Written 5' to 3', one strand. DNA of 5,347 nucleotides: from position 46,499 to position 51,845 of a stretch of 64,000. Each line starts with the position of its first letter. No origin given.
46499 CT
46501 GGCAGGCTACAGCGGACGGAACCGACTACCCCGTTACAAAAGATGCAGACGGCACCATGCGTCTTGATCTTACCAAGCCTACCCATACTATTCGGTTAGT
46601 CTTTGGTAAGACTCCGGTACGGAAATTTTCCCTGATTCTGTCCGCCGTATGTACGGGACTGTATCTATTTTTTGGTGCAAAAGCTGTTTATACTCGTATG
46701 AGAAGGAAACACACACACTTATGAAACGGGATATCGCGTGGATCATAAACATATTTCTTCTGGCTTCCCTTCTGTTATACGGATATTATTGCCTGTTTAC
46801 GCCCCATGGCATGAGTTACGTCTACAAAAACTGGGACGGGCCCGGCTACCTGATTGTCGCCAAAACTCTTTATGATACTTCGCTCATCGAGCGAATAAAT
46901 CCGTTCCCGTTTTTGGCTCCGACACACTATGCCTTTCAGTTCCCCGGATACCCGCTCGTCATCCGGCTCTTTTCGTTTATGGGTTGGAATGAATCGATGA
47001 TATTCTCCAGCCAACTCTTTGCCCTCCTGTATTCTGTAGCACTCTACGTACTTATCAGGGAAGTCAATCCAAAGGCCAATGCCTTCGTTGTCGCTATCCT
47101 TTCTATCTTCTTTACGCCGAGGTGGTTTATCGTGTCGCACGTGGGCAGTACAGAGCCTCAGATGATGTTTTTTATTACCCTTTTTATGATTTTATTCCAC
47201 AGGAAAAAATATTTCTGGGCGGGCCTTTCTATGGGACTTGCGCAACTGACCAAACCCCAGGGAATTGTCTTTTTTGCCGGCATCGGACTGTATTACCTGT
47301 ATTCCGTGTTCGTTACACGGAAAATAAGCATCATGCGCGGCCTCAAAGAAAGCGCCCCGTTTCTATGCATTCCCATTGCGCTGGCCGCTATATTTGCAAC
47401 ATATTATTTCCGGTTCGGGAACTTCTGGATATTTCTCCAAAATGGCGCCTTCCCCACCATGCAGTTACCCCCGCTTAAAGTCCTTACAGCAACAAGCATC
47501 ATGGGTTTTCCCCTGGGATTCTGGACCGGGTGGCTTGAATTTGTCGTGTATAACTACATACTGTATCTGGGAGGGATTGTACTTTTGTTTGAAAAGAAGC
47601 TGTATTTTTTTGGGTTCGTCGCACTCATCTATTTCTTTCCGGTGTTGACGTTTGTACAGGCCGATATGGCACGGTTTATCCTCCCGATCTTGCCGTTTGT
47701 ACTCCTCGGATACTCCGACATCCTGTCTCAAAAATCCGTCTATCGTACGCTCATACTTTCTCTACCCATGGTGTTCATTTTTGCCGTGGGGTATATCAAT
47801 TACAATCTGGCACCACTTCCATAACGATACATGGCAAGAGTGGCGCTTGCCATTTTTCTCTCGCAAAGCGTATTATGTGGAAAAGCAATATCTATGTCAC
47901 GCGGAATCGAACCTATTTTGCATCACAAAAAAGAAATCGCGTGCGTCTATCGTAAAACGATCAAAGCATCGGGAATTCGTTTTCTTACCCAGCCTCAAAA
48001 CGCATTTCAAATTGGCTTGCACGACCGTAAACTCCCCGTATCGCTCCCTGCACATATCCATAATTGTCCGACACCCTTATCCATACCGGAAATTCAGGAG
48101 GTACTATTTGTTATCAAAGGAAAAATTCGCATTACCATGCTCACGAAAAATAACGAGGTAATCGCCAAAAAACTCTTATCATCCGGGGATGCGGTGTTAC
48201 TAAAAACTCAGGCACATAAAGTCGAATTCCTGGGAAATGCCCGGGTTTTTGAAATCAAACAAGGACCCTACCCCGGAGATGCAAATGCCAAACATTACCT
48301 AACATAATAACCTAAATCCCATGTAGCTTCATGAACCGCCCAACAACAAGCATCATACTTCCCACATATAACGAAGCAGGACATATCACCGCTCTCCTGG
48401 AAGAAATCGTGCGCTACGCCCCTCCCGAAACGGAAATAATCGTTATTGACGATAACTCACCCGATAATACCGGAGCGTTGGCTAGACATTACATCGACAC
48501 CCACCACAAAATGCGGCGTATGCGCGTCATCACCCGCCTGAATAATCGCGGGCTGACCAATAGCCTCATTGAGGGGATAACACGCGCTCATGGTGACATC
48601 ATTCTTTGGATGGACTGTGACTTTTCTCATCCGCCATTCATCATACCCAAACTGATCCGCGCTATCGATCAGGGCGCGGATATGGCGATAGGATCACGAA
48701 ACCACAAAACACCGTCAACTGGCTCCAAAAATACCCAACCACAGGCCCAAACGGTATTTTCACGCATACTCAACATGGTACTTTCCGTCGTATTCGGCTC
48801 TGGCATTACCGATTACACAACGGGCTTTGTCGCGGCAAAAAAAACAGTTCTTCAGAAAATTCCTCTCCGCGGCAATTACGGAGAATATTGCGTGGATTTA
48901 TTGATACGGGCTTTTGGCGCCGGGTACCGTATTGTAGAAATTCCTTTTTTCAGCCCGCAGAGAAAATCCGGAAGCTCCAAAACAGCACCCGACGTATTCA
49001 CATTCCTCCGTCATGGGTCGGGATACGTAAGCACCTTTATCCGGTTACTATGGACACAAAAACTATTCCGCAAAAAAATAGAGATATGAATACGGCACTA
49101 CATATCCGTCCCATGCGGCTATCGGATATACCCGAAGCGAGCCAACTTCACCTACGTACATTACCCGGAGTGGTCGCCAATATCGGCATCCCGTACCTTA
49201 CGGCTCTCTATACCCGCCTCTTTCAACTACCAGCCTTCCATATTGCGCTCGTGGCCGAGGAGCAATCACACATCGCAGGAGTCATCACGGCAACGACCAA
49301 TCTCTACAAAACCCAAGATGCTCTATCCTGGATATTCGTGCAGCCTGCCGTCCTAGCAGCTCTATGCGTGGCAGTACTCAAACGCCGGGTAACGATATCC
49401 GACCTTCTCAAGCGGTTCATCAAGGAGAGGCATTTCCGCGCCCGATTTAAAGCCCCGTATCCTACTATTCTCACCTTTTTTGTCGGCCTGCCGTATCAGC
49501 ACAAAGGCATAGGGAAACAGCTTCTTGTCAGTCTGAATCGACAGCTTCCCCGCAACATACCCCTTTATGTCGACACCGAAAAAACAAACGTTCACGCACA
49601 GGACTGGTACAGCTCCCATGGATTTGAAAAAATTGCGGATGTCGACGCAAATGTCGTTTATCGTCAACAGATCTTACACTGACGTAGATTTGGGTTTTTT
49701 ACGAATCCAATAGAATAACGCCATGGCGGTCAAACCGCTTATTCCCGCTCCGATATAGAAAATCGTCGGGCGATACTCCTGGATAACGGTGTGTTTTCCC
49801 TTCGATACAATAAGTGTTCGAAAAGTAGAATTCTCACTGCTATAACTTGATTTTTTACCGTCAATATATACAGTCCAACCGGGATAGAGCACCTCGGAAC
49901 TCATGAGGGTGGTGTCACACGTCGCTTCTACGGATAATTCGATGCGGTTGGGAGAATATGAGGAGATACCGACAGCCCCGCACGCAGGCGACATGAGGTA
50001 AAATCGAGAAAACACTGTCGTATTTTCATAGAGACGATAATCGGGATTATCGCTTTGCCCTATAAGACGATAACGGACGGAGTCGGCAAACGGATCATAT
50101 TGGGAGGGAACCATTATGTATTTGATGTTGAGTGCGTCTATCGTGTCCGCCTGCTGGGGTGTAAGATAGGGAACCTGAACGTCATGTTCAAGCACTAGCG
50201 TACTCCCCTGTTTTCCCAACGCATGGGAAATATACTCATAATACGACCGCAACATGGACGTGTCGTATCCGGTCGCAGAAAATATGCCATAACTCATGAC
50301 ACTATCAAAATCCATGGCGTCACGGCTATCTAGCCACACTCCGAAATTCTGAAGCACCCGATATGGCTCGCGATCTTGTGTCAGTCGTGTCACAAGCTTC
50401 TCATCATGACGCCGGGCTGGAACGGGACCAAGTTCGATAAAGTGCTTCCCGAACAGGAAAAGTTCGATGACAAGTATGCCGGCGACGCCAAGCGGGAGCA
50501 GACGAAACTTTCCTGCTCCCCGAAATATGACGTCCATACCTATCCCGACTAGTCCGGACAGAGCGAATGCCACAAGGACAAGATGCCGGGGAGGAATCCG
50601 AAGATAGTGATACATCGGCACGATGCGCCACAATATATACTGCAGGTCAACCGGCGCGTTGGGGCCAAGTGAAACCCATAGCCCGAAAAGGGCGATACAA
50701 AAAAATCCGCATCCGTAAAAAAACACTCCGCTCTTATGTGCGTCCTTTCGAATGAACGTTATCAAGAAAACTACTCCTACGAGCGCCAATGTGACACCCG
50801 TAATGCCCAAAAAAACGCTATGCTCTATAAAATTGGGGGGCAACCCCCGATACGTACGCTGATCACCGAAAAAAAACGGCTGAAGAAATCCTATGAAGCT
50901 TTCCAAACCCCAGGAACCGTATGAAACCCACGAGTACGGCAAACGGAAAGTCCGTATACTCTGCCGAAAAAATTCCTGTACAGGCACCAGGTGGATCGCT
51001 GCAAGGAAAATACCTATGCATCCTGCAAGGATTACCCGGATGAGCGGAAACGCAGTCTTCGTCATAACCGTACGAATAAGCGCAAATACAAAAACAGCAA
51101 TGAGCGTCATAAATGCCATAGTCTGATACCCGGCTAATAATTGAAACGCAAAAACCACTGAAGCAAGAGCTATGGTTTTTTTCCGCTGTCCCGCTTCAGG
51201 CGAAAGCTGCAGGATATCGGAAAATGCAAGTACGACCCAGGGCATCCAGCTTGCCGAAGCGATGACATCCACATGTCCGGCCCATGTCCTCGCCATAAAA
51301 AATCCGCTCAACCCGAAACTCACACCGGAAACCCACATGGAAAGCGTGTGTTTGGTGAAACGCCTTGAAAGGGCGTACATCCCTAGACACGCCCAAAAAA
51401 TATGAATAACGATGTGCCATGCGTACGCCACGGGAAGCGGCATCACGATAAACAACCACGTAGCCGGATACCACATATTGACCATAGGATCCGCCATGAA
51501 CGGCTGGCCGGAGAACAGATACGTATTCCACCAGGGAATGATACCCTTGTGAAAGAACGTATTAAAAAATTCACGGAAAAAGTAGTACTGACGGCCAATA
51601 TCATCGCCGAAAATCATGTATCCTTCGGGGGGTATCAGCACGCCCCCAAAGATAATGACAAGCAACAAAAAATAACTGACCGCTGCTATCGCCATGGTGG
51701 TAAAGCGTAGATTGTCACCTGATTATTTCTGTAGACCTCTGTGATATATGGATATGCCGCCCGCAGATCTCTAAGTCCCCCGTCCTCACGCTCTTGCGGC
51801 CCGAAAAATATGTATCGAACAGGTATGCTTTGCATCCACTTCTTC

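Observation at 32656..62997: Extraordinary density of GT-C-like polytopic membrane proteins (>=11 in 30 kb) together with two DPM1-like polyprenol-P-sugar synthases: candidate multi-enzyme protein O-glycosylation system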

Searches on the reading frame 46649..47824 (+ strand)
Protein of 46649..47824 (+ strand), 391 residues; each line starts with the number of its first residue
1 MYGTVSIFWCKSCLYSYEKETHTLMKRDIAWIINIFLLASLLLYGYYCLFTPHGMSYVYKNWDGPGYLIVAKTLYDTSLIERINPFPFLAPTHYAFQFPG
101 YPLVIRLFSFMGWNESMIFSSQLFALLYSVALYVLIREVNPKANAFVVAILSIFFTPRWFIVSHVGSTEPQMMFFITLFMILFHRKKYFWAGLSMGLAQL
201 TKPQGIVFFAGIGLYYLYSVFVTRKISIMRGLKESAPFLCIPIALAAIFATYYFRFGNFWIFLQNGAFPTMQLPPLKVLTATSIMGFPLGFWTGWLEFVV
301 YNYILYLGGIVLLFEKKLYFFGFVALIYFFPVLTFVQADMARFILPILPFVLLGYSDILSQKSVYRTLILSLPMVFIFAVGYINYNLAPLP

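Call 5: search_protein_families(library=pfam, max_evalue=0.1, proteins=[window:46649-47824:+])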
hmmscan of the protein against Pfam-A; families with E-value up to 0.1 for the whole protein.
window:46649-47824:+ (391 aa): 0 families

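Call 7: search_protein_families(library=ncbifam, max_evalue=0.1, proteins=[window:46649-47824:+])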
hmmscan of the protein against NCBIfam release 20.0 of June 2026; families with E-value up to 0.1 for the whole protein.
window:46649-47824:+ (391 aa): 1 family
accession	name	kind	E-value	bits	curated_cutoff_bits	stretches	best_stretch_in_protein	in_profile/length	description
NF046093.1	AZOBR_p60025_fam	subfamily_domain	3.8e-10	39.4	150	1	91-223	87-214/232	AZOBR_p60025 family cell surface glycopolymer formation protein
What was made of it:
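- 46721..47824 (+): 10-TM protein of 367 aa, probable small GT-C. This is the weakest case. Invariant W-D-G-P-G-Y follows TM1. NCBIfam AZOBR_p60025 3.8e-10, sub-cut-off (call 7).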

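Call 61: find_related_loci(query=A11, collection=metagenome_contigs, flank=8000)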
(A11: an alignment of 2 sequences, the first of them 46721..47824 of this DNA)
Query A11 (367 aa) in metagenome_contigs; peptide patterns used: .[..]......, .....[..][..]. (x = any residue, [..] = any of these).
176 stretches matched a pattern; 4 encode a relative of the query (tblastn E <= 1e-3); 4 distinct loci.
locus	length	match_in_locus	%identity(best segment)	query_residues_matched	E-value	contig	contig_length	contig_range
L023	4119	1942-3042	78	1-367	0e+0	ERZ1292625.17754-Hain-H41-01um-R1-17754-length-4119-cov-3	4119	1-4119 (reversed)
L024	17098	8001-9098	68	1-366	3e-167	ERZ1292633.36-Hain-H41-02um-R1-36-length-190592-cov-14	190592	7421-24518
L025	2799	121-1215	65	3-367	2e-165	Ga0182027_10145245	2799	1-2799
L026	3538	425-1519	59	3-366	1e-138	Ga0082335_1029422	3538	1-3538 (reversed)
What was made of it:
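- Tried and rejected: The metagenome scan for 46721 relatives returned only 4 close loci, too few for a sensitive profile (call 61).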

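Call 71: search_solved_structures(query=A13, max_evalue=10)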
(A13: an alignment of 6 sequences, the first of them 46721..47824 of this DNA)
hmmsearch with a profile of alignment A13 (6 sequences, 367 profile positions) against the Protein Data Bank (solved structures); distinct sequences matched with E-value up to 10: 0.

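Call 72: search_protein_families(library=pfam, alignment_id=A13, max_evalue=1)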
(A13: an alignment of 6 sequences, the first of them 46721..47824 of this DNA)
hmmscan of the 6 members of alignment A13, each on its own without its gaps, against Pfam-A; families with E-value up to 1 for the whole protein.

A. member 1, window:46721-47824:+ (367 aa): 1 family
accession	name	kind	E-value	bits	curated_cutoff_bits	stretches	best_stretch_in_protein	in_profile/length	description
PF18901.5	DUF5657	-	0.096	13.3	25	1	182-206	4-28/61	Family of unknown function (DUF5657)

B. families by the number of members that match (of 6 scanned): 4 families
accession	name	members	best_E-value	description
PF13231.12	PMT_2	1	6.3e-07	Dolichyl-phosphate-mannose-protein mannosyltransferase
PF09594.16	GT87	1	0.011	Glycosyltransferase family 87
PF18901.5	DUF5657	1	0.096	Family of unknown function (DUF5657)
PF13139.11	DUF3981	1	0.11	Domain of unknown function (DUF3981)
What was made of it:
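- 46721..47824 (+): One of 6 orthologues hits PMT_2 at 6.3e-7 and one hits GT87 at 0.011 (call 72).
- Checked: Weaker, 46721: sub-threshold NCBIfam 'cell surface glycopolymer formation' 3.8e-10; one orthologue hits PMT_2 at 6e-7 (calls 7, 72).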

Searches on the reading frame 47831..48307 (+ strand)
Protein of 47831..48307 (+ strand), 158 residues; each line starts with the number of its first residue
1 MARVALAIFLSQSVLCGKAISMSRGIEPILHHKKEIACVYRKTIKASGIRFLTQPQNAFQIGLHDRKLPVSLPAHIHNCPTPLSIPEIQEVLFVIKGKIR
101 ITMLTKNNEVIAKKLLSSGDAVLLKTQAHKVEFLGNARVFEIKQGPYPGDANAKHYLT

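Call 6: search_protein_families(library=pfam, max_evalue=0.1, proteins=[window:47831-48307:+])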
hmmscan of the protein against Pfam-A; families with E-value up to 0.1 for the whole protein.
window:47831-48307:+ (158 aa): 3 families
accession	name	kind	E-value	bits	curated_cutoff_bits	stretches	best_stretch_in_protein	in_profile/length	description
PF00190.28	Cupin_1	-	0.006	16.6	22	1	85-122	51-89/151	Cupin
PF09313.17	DUF1971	-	0.034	14.6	23.1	0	91-137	28-76/80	Domain of unknown function (DUF1971)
PF16121.10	40S_S4_C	-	0.079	13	27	0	47-74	3-29/48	40S ribosomal protein S4 C-terminus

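Call 79: search_protein_families(library=ncbifam, max_evalue=0.01, proteins=[window:47831-48307:+])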
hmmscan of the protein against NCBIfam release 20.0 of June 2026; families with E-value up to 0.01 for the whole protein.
window:47831-48307:+ (158 aa): 1 family
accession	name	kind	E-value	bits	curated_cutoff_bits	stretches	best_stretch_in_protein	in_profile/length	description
TIGR04366.1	cupin_WbuC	subfamily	1.7e-05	24.7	42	1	73-151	48-123/132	WbuC family cupin fold metalloprotein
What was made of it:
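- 47831..48307 (+): WbuC-like cupin, putative sugar-nucleotide tailoring enzyme. TIGR04366 1.7e-5 (call 79).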

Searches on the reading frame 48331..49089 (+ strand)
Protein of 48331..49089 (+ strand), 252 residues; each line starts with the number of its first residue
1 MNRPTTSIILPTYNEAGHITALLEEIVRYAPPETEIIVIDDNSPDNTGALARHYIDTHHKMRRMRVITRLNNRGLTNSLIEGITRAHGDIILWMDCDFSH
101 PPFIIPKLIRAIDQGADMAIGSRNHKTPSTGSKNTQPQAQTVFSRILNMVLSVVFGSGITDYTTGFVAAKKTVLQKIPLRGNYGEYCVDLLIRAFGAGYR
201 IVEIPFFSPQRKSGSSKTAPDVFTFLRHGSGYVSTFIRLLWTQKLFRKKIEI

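Call 6: search_protein_families(library=pfam, max_evalue=0.1, proteins=[window:48331-49089:+])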
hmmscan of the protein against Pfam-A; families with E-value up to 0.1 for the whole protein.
window:48331-49089:+ (252 aa): 3 families
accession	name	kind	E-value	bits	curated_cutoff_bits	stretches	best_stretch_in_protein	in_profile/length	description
PF00535.33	Glycos_transf_2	-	2e-31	109.6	23.3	1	7-177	1-167/168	Glycosyl transferase family 2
PF13641.12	Glyco_tranf_2_3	-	9.3e-07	29.5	27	1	4-121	1-121/230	Glycosyltransferase like family 2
PF10111.15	Glyco_tranf_2_2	-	0.00072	19.6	27.3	1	7-98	1-92/276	Glycosyltransferase like family 2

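Call 55: search_solved_structures(query=window:48331-49089:+, max_evalue=0.001)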
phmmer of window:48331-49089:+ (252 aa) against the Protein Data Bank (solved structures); distinct sequences matched with E-value up to 0.001: 29.
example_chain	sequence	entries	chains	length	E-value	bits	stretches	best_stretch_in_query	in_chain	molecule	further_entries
5mlz_A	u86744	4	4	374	9.1e-29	104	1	6-228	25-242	Dolichol monophosphate mannose synthase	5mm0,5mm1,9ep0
9hwj_A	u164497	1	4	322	4.4e-13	52.6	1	6-218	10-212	Undecaprenyl-phosphate 4-deoxy-4-formamido-L-arabinose transferase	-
9bhc_C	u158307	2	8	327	2.9e-12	49.9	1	6-218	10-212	Undecaprenyl-phosphate 4-deoxy-4-formamido-L-arabinose transferase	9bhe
8vxh_A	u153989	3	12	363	3.9e-12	49.5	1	6-218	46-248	Undecaprenyl-phosphate 4-deoxy-4-formamido-L-arabinose transferase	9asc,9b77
5ekp_C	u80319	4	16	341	5.8e-10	42.4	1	6-134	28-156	Uncharacterized glycosyltransferase sll0501 | Glycosyltransferase sll0501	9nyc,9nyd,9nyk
5eke_A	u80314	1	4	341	5.9e-10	42.4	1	6-134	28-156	Uncharacterized glycosyltransferase sll0501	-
9nye_A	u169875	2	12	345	5.9e-10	42.4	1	6-134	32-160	Glycosyltransferase sll0501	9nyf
6yv7_B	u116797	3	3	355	2.7e-09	40.2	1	3-125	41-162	Glycosyl transferase, family 2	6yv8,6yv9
6yv7_A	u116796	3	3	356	2.8e-09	40.2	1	3-125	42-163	Glycosyl transferase, family 2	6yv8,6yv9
5hea_A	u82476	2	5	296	6.6e-09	39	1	5-124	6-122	Putative glycosyltransferase (GalT1)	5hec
8vh7_A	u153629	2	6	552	1.3e-07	34.8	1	3-97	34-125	Heparosan synthase B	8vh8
8viw_A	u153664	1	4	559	1.3e-07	34.7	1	3-97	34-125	Heparosan synthase B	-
2z87_A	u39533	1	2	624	8.2e-07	32.1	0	4-101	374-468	Chondroitin synthase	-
2z86_A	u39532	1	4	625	8.2e-07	32.1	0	4-101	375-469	Chondroitin synthase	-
5tze_C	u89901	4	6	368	5.7e-06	29.3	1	7-147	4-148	Glycosyl transferase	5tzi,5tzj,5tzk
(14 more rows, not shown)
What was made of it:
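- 48331..49089 (+): Soluble GT2, dolichyl/polyprenyl-phosphate hexose synthase-like. PDB PfDPMS 5mlz 9e-29 over residues 6-228; ArnC 4e-13 (call 55).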

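Call 79: search_protein_families(library=ncbifam, max_evalue=0.01, proteins=[window:48331-49089:+])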
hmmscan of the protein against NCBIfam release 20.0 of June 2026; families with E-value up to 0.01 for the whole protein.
window:48331-49089:+ (252 aa): 21 families
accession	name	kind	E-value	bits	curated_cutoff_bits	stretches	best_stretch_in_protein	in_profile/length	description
NF041391.1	DPhHxTase_Halo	equivalog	5.6e-20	71.2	375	1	12-212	3-187/213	dolichyl-phosphate hexose transferase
NF047588.1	GlcsyltransPgfSStrep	equivalog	2.6e-17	63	500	1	7-164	4-158/308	glycosyltransferase PgfS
NF007986.1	PRK10714.1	equivalog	4e-16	58.9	529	1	6-218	8-210/316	undecaprenyl-phosphate 4-deoxy-4-formamido-L-arabinose transferase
TIGR04182.1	glyco_TIGR04182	equivalog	4e-14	52.7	325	1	7-216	3-198/293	S-layer glycoprotein N-glycosyltransferase AglJ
TIGR03937.1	PgaC_IcaA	equivalog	7.1e-14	51.6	422.3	1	3-98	44-136/407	poly-beta-1,6-N-acetyl-D-glucosamine synthase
NF041875.1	EPS_EpsD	equivalog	3.9e-12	46.2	370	1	7-111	2-103/325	exopolysaccharide biosynthesis glycosyltransferase EpsD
TIGR04283.1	glyco_like_mftF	equivalog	7.2e-12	45.4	182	1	7-115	2-100/221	TIGR04283 family arsenosugar biosynthesis glycosyltransferase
NF007482.0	PRK10073.1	equivalog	3.1e-11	42.9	423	1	3-112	5-110/334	glycosyltransferase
NF010496.0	PRK13915.1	equivalog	6.2e-10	38.6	262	1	5-130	32-160/307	glucosyl-3-phosphoglycerate synthase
NF038302.1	EPS_HpsE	equivalog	3.1e-09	36.2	300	1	7-97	4-96/307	hormogonium polysaccharide biosynthesis glycosyltransferase HpsE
NF053739.1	GlytfEpsEBac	equivalog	8.4e-09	34.8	450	1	4-97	1-92/265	glycosyltransferase EpsE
NF038299.1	EPS_HpsN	equivalog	2.3e-08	33.4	425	1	5-102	2-96/317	hormogonium polysaccharide biosynthesis glycosyltransferase HpsN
TIGR03469.1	HpnB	hypoth_equivalog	2.8e-08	33.2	379.25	1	4-114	44-162/386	hopene-associated glycosyltransferase HpnB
NF047683.1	TeichurnBiosyTuaG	equivalog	1.2e-07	31.7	400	1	2-98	4-97/252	teichuronic acid biosynthesis protein TuaG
TIGR04242.1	nodulat_NodC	equivalog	2e-07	30.3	550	1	3-114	47-158/395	chitooligosaccharide synthase NodC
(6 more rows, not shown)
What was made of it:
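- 48331..49089 (+): NCBIfam top hits are Dol-P-hexose transferase, PgfS and ArnC (call 79).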

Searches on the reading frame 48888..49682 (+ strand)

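Call 6: search_protein_families(library=pfam, max_evalue=0.1, proteins=[window:48888-49682:+])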
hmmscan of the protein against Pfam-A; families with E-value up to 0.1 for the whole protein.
window:48888-49682:+ (264 aa): 4 families
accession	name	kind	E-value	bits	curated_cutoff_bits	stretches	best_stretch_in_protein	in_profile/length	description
PF13508.13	Acetyltransf_7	-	2.6e-07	31.3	27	1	196-248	31-84/84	Acetyltransferase (GNAT) domain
PF13673.13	Acetyltransf_10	-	7.3e-07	29.6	23.6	1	194-250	54-111/128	Acetyltransferase (GNAT) domain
PF00583.31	Acetyltransf_1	-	7.4e-06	26.7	20.7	1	189-246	57-116/116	Acetyltransferase (GNAT) family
PF23858.1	DUF7220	-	0.034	14.9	28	1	93-136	9-52/70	Family of unknown function (DUF7220)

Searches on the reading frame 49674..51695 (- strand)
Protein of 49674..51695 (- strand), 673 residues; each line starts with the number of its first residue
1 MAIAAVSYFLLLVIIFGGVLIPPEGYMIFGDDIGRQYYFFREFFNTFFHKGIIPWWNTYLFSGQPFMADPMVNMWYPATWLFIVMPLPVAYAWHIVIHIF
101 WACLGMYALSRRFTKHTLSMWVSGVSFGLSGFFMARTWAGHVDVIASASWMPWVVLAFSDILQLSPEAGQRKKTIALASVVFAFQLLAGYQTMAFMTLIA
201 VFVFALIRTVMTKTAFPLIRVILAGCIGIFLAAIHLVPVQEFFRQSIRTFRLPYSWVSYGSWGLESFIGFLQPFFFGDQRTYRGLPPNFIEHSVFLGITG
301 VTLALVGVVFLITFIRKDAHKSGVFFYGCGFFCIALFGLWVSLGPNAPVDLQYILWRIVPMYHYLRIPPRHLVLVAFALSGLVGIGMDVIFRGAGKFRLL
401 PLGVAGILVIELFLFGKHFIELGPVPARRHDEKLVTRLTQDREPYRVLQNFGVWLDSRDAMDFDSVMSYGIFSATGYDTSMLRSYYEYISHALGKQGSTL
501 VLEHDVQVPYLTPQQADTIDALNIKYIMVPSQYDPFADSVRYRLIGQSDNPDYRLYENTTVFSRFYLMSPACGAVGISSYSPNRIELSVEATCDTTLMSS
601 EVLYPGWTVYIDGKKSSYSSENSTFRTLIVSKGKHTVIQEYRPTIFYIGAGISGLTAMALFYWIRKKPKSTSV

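Call 5: search_protein_families(library=pfam, max_evalue=0.1, proteins=[window:49674-51695:-])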
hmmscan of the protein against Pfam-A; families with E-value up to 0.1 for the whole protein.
window:49674-51695:- (673 aa): 3 families
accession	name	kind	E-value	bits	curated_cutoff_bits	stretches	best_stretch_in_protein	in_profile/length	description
PF09586.16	YfhO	-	1.5e-14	53.8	28.5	2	577-653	758-835/835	Bacterial membrane protein YfhO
PF19510.5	DUF6044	-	0.0033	16.3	27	1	78-280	83-272/564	Protein of unknown function (DUF6044)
PF10131.15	PTPS_related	-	0.073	11.9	26.4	1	82-238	17-167/621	6-pyruvoyl-tetrahydropterin synthase related domain; membrane protein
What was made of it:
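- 49674..51695 (-): GT-C, YfhO family. Pfam PF09586 1.5e-14, 54 bits against a cut-off of 28.5 (call 5).
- On YfhO family (PF09586): 49674 scores 53.8 bits against a cut-off of 28.5 (call 5).
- Checked: 49674: Pfam YfhO, 54 bits, above cut-off (call 5).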

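Call 7: search_protein_families(library=ncbifam, max_evalue=0.1, proteins=[window:49674-51695:-])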
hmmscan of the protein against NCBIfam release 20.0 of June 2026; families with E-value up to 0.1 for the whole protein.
window:49674-51695:- (673 aa): 2 families
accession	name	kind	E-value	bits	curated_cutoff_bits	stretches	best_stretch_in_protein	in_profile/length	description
NF047590.1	GlcsyltransPgfM2Strep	equivalog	4e-07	28.6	1500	1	107-239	139-267/884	glycosyltransferase PgfM2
NF047589.1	GlcsyltransPgfM1Strep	equivalog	8.4e-07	27.4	1400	1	577-665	863-952/955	glycosyltransferase PgfM1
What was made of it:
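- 49674..51695 (-): Weak PgfM1/PgfM2 NCBIfam hits (call 7).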
